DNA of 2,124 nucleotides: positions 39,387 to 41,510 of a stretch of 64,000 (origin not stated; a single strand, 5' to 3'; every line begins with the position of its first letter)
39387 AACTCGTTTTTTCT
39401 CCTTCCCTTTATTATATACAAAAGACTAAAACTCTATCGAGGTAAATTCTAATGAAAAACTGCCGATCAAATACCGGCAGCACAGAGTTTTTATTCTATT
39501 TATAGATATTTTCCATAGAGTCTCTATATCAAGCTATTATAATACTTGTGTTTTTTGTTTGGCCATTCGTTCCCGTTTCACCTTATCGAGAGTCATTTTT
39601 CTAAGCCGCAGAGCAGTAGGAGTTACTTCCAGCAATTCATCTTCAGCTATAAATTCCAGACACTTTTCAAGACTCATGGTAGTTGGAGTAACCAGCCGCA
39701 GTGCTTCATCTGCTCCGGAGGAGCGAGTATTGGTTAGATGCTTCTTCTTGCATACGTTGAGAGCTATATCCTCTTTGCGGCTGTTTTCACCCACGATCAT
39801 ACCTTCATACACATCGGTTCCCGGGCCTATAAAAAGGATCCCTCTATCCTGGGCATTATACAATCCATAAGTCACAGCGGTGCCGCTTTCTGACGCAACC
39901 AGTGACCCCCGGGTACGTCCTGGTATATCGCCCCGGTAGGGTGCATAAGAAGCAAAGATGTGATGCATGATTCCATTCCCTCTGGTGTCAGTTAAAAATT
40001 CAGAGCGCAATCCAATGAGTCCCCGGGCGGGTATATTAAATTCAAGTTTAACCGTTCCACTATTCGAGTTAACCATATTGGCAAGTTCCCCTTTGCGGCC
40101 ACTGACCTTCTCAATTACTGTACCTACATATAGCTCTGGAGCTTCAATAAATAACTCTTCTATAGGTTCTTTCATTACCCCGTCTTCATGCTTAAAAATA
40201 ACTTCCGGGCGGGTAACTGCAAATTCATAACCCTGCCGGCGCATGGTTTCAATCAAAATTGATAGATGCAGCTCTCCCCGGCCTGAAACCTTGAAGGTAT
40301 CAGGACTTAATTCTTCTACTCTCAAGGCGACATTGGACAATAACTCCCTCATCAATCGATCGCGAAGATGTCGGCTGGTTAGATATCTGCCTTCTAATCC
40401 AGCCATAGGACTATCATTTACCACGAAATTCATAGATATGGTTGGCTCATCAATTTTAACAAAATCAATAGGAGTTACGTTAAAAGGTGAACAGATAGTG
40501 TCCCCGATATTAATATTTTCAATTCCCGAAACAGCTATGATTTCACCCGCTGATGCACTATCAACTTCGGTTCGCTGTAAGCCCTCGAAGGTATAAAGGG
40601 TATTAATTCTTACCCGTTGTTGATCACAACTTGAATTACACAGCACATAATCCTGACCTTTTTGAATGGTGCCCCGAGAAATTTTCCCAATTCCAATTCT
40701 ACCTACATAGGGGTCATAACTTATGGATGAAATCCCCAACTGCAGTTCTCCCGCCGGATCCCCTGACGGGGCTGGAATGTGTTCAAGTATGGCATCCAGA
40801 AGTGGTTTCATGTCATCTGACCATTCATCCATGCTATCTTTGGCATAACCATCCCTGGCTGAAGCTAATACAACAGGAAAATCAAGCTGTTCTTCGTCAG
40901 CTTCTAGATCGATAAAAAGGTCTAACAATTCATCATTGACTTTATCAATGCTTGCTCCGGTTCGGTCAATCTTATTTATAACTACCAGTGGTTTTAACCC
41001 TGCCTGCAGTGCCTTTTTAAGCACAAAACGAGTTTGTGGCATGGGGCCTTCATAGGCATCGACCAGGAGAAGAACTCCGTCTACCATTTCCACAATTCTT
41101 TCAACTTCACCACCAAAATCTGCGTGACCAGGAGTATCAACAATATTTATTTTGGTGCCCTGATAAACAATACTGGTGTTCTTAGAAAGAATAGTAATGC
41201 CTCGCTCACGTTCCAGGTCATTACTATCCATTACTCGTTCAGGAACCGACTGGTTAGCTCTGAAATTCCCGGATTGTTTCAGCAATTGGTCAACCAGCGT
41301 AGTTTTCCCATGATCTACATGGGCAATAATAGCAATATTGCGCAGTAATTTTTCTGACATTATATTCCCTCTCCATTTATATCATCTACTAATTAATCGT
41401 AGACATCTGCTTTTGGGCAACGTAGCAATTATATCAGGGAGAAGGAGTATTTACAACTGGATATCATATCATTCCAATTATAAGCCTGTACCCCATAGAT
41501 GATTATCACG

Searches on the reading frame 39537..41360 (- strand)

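Call 47: search_protein_families(library=pfam, proteins=[window:39537-41360:-], max_evalue=0.00001)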
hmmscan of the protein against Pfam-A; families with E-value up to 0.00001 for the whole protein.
window:39537-41360:- (607 aa): 6 families
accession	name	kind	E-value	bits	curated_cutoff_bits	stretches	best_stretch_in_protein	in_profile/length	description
PF00009.33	GTP_EFTU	-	4.6e-57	193.1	26.5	1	6-196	3-187/188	Elongation factor Tu GTP binding domain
PF21018.2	BipA_C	-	4e-46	155.8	23.8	1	484-592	1-109/110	TypA/BipA C-terminal domain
PF00679.30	EFG_C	-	3.9e-21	75.3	27.9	1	396-480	2-86/89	Elongation factor G C-terminus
PF03144.31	GTP_EFTU_D2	-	1.4e-11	45.1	30.3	1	220-290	1-73/73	Elongation factor Tu domain 2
PF22042.2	EF-G_D2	-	3.7e-11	43.4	27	1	211-291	7-83/84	Elongation factor G domain 2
PF01926.29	MMR_HSR1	-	5.7e-06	26.9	21.9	0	9-130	2-113/113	50S ribosome-binding GTPase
